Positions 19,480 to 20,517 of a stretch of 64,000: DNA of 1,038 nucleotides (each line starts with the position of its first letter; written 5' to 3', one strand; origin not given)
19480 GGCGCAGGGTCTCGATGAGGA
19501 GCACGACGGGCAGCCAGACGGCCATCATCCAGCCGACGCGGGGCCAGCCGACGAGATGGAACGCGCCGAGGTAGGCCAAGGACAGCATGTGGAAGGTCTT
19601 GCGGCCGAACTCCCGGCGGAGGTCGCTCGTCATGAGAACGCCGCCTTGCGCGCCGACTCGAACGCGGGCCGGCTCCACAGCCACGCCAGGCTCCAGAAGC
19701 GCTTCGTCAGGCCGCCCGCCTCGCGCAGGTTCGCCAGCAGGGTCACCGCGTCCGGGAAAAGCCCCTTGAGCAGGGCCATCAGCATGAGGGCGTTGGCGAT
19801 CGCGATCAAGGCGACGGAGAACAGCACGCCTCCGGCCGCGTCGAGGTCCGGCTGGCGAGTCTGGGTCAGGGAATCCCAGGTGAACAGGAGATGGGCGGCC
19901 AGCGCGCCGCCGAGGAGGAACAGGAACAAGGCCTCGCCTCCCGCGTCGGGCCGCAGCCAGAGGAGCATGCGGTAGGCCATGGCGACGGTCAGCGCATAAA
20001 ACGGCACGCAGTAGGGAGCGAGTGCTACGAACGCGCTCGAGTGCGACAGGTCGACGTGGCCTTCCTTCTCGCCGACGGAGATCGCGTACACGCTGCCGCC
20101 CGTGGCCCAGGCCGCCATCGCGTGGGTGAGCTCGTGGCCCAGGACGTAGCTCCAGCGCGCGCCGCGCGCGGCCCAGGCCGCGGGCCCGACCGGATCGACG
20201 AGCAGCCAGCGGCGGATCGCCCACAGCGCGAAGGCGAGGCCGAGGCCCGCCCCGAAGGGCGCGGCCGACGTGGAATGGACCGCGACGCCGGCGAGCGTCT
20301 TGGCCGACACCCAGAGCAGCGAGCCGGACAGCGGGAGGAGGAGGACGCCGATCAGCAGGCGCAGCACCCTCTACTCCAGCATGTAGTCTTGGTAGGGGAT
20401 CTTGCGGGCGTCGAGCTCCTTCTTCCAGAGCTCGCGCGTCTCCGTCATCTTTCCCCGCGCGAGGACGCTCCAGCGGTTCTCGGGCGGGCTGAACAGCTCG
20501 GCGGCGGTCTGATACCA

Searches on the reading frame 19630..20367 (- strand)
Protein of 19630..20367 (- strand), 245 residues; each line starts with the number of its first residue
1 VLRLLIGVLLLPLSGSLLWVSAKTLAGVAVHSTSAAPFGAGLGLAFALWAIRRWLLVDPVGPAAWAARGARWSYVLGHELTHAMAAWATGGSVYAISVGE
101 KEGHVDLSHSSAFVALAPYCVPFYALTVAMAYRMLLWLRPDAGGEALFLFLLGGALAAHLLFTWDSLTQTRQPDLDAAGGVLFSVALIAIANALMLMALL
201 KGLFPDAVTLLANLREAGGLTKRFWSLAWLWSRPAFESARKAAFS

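Call 3: search_protein_families(library=pfam, proteins=[window:19630-20367:-], max_evalue=0.01)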
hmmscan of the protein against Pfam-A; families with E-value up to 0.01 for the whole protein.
window:19630-20367:- (245 aa): 0 families

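Call 25: search_protein_families(library=pfam, proteins=[window:19630-20367:-], max_evalue=10)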
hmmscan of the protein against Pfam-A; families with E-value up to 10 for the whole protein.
window:19630-20367:- (245 aa): 1 family
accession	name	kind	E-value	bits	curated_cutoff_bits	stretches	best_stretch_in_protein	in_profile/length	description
PF13398.12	Peptidase_M50B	-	0.2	11.8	26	1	69-197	19-143/201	Peptidase M50B-like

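Call 26: search_protein_families(library=ncbifam, proteins=[window:19630-20367:-], max_evalue=0.01)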
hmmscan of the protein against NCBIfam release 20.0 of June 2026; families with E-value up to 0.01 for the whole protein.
window:19630-20367:- (245 aa): 0 families

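Call 29: find_homologous_proteins(query=window:19630-20367:-, max_evalue=0.001)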
Query window:19630-20367:- (245 aa): 219 proteins with E <= 0.001 among 8000 candidates; the best 120 are listed.
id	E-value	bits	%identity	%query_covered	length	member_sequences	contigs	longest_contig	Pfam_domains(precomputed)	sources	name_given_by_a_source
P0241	6.2e-151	519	100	100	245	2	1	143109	-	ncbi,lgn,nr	ncbi:MAG: hypothetical protein HYV14_13795 [Elusimicrobia bacterium]|nr:hypothetical protein [Elusim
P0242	4.5e-141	487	94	93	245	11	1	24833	-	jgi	-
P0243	3.2e-140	484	91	93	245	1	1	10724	-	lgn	-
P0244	3.9e-139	480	93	93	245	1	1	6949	-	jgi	jgi:hypothetical protein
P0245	4.4e-139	480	92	93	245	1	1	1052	-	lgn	-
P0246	1.2e-138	479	92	93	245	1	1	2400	-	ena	-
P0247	1.7e-138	478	92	93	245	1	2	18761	-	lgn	-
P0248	2.1e-138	478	91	93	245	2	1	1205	-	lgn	-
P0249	8.8e-135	466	87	93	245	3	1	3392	-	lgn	-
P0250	6.8e-134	463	89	93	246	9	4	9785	-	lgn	-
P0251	1.2e-133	462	87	100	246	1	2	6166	-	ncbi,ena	-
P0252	6.3e-131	453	85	93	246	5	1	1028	-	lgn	-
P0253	1.0e-130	453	86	100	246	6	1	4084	-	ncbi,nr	ncbi:MAG: hypothetical protein NUW21_16240 [Elusimicrobia bacterium]|nr:hypothetical protein [Elusim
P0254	4.0e-130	451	86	91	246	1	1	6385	-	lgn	-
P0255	5.4e-130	450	84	93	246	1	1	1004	-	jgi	jgi:hypothetical protein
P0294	8.7e-109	381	75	98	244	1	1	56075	PF13398.13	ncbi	-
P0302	1.3e-104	367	73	100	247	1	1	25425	PF13398.13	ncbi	-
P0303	2.7e-104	366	72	93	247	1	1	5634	PF13398.13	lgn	-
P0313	1.7e-86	308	64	89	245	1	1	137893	PF13398.13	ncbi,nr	ncbi:MAG: hypothetical protein SF051_05690 [Elusimicrobiota bacterium]|nr:hypothetical protein [Elus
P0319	2.0e-84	301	64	82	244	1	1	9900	PF13398.13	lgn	-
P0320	5.6e-84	300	60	95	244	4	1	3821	PF13398.13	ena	-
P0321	6.6e-83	296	61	91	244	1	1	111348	-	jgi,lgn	jgi:hypothetical protein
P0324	9.1e-82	292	60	91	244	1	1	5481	PF13398.13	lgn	-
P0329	1.4e-80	288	59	97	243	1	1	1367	PF13398.13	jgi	jgi:hypothetical protein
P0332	2.7e-80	287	59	85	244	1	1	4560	PF13398.13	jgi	jgi:hypothetical protein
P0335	5.6e-80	286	58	92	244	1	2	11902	PF13398.13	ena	-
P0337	1.0e-79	286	60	92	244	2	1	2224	PF13398.13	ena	-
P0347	2.1e-78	281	61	93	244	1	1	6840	PF13398.13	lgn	-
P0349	2.8e-78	281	58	84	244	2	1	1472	PF13398.13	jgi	jgi:hypothetical protein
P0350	3.0e-78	281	59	79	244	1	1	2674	PF13398.13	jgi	jgi:hypothetical protein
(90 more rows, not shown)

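Call 30: find_encoding_contigs(protein=P0313, flank=10000, max_places=1)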
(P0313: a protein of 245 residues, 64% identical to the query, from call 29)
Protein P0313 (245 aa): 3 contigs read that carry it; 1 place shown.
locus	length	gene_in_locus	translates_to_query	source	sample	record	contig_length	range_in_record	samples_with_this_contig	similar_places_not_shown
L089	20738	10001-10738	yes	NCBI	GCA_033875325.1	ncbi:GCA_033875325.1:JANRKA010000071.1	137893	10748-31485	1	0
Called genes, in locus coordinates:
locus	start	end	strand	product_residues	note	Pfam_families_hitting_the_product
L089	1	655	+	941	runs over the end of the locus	PF02347:GDC-P, PF21478:GcvP2_C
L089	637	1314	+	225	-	PF21948:LplA-B_cat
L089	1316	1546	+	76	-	PF01037:AsnC_trans_reg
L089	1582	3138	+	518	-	PF13231:PMT_2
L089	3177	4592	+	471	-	-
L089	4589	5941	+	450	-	PF01663:Phosphodiest (faint), PF00884:Sulfatase (weak)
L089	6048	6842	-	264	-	PF00912:Transgly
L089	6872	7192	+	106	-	-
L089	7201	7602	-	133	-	PF13174:TPR_6 (faint)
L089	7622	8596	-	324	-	-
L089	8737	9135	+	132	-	PF00072:Response_reg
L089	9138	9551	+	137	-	PF00072:Response_reg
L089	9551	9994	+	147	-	-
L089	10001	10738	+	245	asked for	PF13398:Peptidase_M50B (weak)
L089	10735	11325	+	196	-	-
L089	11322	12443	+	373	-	PF13439:Glyco_transf_4, PF20706:GT4-conflict, PF00534:Glycos_transf_1, PF13692:Glyco_trans_1_4, PF13524:Glyco_trans_1_2 (faint)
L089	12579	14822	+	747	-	PF05359:DUF748, PF05170:AsmA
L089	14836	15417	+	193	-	-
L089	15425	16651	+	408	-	PF07690:MFS_1, PF12832:MFS_1_like, PF01306:LacY_symp (weak), PF07690:MFS_1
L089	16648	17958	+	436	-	PF00206:Lyase_1, PF10397:ADSL_C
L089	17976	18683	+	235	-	PF01887:SAM_HAT_N, PF20257:SAM_HAT_C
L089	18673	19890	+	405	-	PF17785:PUA_3, PF10672:Methyltrans_SAM, PF02475:TRM5-TYW2_MTfase (weak), PF03602:Cons_hypoth95, PF05175:MTS (weak), PF06325:PrmA (weak), PF13847:Methyltransf_31 (weak), PF09445:Methyltransf_15 (weak), +1 more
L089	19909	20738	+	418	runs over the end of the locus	PF12705:PDDEXK_1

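Call 31: find_encoding_contigs(protein=P0321, flank=10000, max_places=1)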
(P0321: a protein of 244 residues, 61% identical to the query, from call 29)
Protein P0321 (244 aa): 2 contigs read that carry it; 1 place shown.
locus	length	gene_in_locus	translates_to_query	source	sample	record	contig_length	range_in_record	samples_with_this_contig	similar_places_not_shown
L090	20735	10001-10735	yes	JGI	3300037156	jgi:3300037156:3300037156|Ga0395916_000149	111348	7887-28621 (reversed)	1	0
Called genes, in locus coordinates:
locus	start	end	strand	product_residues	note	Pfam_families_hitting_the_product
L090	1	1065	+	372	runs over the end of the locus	PF01571:GCV_T, PF08669:GCV_T_C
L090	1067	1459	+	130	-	PF01597:GCV_H, PF00364:Biotin_lipoyl (weak)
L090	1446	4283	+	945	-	PF02347:GDC-P, PF21478:GcvP2_C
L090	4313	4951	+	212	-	PF21948:LplA-B_cat, PF03099:BPL_LplA_LipB (weak)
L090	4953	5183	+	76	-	PF01037:AsnC_trans_reg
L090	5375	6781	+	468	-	PF13231:PMT_2 (weak)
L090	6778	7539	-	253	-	PF00912:Transgly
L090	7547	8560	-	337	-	-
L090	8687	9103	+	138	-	PF00072:Response_reg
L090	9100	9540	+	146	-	PF00072:Response_reg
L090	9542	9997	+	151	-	-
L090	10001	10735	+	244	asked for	-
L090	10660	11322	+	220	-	-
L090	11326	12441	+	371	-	PF13439:Glyco_transf_4, PF20706:GT4-conflict (weak), PF00534:Glycos_transf_1, PF13692:Glyco_trans_1_4, PF13524:Glyco_trans_1_2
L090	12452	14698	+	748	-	PF05170:AsmA, PF05359:DUF748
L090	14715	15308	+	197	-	-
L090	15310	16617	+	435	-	PF00206:Lyase_1, PF10397:ADSL_C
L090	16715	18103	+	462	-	PF14559:TPR_19 (weak), PF04575:SlipAM (faint)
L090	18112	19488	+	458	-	PF04773:FecR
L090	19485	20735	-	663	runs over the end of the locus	PF13428:TPR_14 (faint), PF13431:TPR_17 (faint), PF07719:TPR_2 (faint), PF13374:TPR_10 (faint), PF13414:TPR_11 (faint), PF13424:TPR_12 (faint), PF13432:TPR_16 (weak), PF14559:TPR_19 (weak), +4 more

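Call 51: predict_structure(alignment_id=A3)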
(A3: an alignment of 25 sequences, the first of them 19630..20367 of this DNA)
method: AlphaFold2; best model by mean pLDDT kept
length: 245 residues; sequences in the alignment: 25
mean_pLDDT: 79.7   pTM: 0.72
mean pLDDT of the five models: 79.7, 76.4, 69.1, 56.3, 54.5
residues with pLDDT >= 90: 50; 70-90: 131; 50-70: 64; < 50: 0
segments of 3 or more residues with pLDDT < 50: none
pLDDT, mean of each block of 10 residues (from residue 1): 87 94 86 80 85 67 69 68 68 73 67 69 70 79 79 82 72 69 86 89 88 96 94 90 87
secondary structure, 60 per line:
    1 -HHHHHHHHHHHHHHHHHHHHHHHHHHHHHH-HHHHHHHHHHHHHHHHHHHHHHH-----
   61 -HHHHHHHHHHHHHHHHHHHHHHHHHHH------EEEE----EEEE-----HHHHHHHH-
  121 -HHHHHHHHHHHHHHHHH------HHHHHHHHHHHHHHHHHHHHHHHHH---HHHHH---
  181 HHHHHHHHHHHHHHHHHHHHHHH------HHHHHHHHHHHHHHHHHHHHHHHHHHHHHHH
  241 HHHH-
elements in order: H2-31 H33-55 H62-88 E95-98 E103-106 H112-119 H122-138 H145-169 H173-177 H181-203 H210-244

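Call 54: fold_search(model_id=the predicted structure, library=pdb)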
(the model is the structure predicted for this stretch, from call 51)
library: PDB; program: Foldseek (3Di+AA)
matches with E <= 10: 254; with E <= 0.001: 0
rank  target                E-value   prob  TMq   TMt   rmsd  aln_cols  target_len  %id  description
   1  5oge_B                3.1e-01  0.09  0.14  0.12  21.8       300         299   15  Crystal structure of a nucleotide sugar transporter (released 2017-11-22)
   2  8vjl_A                3.2e-01  0.57  0.24  0.21  14.5       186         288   14  SpoIVFB:pro-sigmaK complex (released 2024-10-02)
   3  3b4r_A                3.4e-01  0.41  0.24  0.26  14.0       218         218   16  Site-2 Protease from Methanocaldococcus jannaschii (released 2008-01-15)
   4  5oge_A                3.4e-01  0.09  0.14  0.12  21.7       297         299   15  Crystal structure of a nucleotide sugar transporter (released 2017-11-22)
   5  5ogk_B                3.6e-01  0.10  0.15  0.14  21.6       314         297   16  Crystal structure of a nucleotide sugar transporter with bound nucleotide sugar. (released 2017-11-22)
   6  4n6h                  7.5e-01  0.20  0.25  0.18  14.8       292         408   13  1.8 A Structure of the human delta opioid 7TM receptor (PSI Community Target) (released 2013-12-25)
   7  8vjm_A                7.9e-01  0.33  0.24  0.22  14.2       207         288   14  SpoIVFB(E44Q variant):pro-sigmaK complex (released 2024-10-02)
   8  8sdy                  8.3e-01  0.20  0.22  0.14  11.5       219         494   11  Structure of rat organic anion transporter 1 (OAT1) in complex with para-aminohippuric acid (PAH) (released 2023-10-18)
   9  8ten_B                9.1e-01  0.08  0.16  0.10  21.0       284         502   13  Cryo-EM structure of Arabidopsis thaliana Bor1 mutant (R637E/E641R/R643E) in mixed occluded/inward-facing conformation (released 2024-07-10)
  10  7e2y_R                1.3e+00  0.11  0.20  0.18  15.7       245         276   11  Serotonin-bound Serotonin 1A (5-HT1A) receptor-Gi protein complex (released 2021-04-14)
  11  9hyi_R                1.4e+00  0.13  0.23  0.20  15.2       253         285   13  DP81-bound serotonin 5-HT1A receptor - Gi Protein Complex (released 2026-01-21)
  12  7sk6_A                1.5e+00  0.07  0.17  0.15  18.5       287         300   10  Cryo-EM structure of human ACKR3 in complex with chemokine N-terminal mutant CXCL12_LRHQ and an intracellular Fab (released 2022-07-27)
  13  5i20_E                1.5e+00  0.07  0.16  0.15  20.0       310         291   13  Crystal structure of protein (released 2016-06-01)
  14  8ubx                  1.7e+00  0.10  0.18  0.14  12.6       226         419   12  Ethanolamine-bound FLVCR1 (released 2024-03-27)
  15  8zyv_E                1.7e+00  0.08  0.15  0.16  24.7       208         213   12  Bacterial flagellar sodium-driven stator PomA5PomB2 with 100 mM NaCl (released 2025-01-01)
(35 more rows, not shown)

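Call 61: search_protein_families(library=pfam, alignment_id=A3, max_evalue=0.1)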
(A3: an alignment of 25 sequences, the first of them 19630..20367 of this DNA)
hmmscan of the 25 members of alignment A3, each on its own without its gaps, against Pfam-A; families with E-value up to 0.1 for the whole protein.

A. member 1, window:19630-20367:- (245 aa): 0 families

B. families by the number of members that match (of 25 scanned): 4 families
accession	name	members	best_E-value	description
PF13398.12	Peptidase_M50B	23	7.1e-07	Peptidase M50B-like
PF25362.1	bPH_11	2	0.0021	Bacterial PH domain-like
PF14986.11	DUF4514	1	0.026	Domain of unknown function (DUF4514)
PF06796.16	NapE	1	0.027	Periplasmic nitrate reductase protein NapE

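Call 68: search_protein_representatives(alignment_id=A3)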
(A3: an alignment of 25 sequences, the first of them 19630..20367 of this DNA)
Query: 25 sequences, 244 profile positions. Proteins with E-value up to 0.001 (for the whole library): 1115; up to 1e-10: 619; up to 1e-30: 33. The best 150 are listed.
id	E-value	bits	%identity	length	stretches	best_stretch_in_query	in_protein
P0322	1.3e-102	358.5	-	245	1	1-243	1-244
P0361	2.4e-71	256.1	-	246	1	2-239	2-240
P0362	1.4e-63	230.7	-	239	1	1-226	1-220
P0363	2.0e-61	223.7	-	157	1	1-139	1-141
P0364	5.9e-58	212.3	-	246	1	2-229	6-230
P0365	1.4e-56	207.8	-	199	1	69-235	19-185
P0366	2.1e-53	197.4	-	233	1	2-229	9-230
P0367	1.7e-52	194.4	-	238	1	2-238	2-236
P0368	1.0e-48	182.0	-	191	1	60-225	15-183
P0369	5.8e-48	179.5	-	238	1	2-228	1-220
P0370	6.6e-47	176.1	-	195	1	61-239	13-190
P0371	1.1e-46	175.4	-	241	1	2-229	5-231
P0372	9.7e-46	172.3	-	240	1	2-229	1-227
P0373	3.5e-43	163.9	-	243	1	2-229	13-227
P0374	5.4e-42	160.0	-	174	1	79-233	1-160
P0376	3.9e-41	157.2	-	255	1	43-220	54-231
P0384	6.7e-34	133.5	-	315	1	2-203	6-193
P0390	3.2e-31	124.7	-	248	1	67-234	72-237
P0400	9.3e-29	116.7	-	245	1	70-229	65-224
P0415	5.3e-27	110.9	-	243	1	72-226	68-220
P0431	5.3e-25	104.4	-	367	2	49-140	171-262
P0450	1.7e-23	99.4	-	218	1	70-216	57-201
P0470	3.6e-22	95.1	-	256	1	71-227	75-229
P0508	1.5e-20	89.8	-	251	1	64-201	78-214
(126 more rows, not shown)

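Call 69: search_protein_families(library=pfam, proteins=[P0367, P0376, P0384, P0390, P0400, P0415, P0431, P0450, P0470, P0508], max_evalue=0.01)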
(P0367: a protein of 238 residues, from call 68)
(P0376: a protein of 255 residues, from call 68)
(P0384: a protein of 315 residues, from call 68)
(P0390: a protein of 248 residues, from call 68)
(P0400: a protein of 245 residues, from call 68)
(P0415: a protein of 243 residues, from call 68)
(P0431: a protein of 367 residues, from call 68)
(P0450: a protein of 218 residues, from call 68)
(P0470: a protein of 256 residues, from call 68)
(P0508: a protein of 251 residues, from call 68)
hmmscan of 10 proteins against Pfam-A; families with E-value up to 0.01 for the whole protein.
P0367 (238 aa): 1 family
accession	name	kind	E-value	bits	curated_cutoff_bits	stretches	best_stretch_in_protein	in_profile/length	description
PF13398.12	Peptidase_M50B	-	0.0028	17.8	26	1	68-130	20-88/201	Peptidase M50B-like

P0376 (255 aa): 2 families
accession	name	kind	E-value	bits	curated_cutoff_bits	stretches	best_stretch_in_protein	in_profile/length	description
PF13398.12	Peptidase_M50B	-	0.0029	17.8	26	1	81-140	22-87/201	Peptidase M50B-like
PF02163.28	Peptidase_M50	-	0.0049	16.7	27.2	1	83-172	9-94/221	Peptidase family M50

P0384 (315 aa): 2 families
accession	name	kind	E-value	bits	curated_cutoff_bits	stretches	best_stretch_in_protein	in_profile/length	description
PF13398.12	Peptidase_M50B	-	8e-08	32.7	26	1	47-122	7-89/201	Peptidase M50B-like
PF02163.28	Peptidase_M50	-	0.0017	18.2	27.2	1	62-149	8-92/221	Peptidase family M50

P0390 (248 aa): 1 family
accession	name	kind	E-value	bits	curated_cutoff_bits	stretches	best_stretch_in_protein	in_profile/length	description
PF13398.12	Peptidase_M50B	-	0.00031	21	26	1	59-162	5-110/201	Peptidase M50B-like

P0400 (245 aa): 1 family
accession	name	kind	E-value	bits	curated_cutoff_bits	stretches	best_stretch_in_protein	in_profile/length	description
PF13398.12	Peptidase_M50B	-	8.8e-06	26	26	1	49-166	5-118/201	Peptidase M50B-like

P0415 (243 aa): 2 families
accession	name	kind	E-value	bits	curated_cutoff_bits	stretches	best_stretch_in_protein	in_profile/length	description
PF13398.12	Peptidase_M50B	-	4.6e-05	23.7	26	1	68-182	23-135/201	Peptidase M50B-like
PF02163.28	Peptidase_M50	-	0.00015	21.6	27.2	1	66-112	6-54/221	Peptidase family M50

P0431 (367 aa): 1 family
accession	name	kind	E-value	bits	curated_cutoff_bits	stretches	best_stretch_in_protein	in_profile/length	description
PF13398.12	Peptidase_M50B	-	0.0013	18.9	26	1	192-244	21-79/201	Peptidase M50B-like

P0450 (218 aa): 1 family
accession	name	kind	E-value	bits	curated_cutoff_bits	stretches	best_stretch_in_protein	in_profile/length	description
PF13398.12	Peptidase_M50B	-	0.0057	16.8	26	1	46-88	10-52/201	Peptidase M50B-like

P0470 (256 aa): 2 families
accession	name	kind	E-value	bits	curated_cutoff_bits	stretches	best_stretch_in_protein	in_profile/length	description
PF13398.12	Peptidase_M50B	-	3.9e-08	33.7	26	1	61-215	7-160/201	Peptidase M50B-like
PF02163.28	Peptidase_M50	-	0.0092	15.8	27.2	0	75-227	7-132/221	Peptidase family M50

P0508 (251 aa): 1 family
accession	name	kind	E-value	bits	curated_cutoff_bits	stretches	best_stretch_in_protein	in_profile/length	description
PF13398.12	Peptidase_M50B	-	7e-05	23.1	26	1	78-115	15-52/201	Peptidase M50B-like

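Call 71: find_related_loci(query=A3, collection=metagenome_contigs, flank=6000)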
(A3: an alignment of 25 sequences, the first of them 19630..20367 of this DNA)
Query A3 (245 aa) in metagenome_contigs; peptide patterns used: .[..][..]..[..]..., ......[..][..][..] (x = any residue, [..] = any of these).
600 stretches matched a pattern (row limit reached: there are more); 144 encode a relative of the query (tblastn E <= 1e-3); the best 80 are kept; 80 distinct loci.
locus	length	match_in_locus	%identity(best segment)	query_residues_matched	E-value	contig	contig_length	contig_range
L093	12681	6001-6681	86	19-245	7e-104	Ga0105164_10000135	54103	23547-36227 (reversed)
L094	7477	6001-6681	86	19-245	6e-104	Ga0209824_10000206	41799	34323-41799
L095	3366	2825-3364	86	1-180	4e-92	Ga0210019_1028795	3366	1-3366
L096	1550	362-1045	55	1-229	1e-69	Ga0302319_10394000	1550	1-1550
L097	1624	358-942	59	34-229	7e-64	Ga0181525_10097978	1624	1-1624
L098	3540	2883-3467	59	34-229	3e-61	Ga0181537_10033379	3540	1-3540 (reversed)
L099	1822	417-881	54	72-226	3e-49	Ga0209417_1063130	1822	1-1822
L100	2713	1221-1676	46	74-225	1e-34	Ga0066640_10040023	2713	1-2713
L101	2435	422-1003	36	1-209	6e-27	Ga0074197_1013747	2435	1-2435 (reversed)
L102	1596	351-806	35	74-229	3e-24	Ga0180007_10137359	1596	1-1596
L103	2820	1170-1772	35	1-213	4e-22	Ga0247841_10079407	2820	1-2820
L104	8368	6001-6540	36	2-194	2e-21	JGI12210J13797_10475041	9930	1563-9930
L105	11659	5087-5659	34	28-231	7e-21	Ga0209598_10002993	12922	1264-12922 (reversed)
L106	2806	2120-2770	34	3-225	8e-21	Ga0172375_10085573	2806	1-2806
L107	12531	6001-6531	36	1-192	2e-20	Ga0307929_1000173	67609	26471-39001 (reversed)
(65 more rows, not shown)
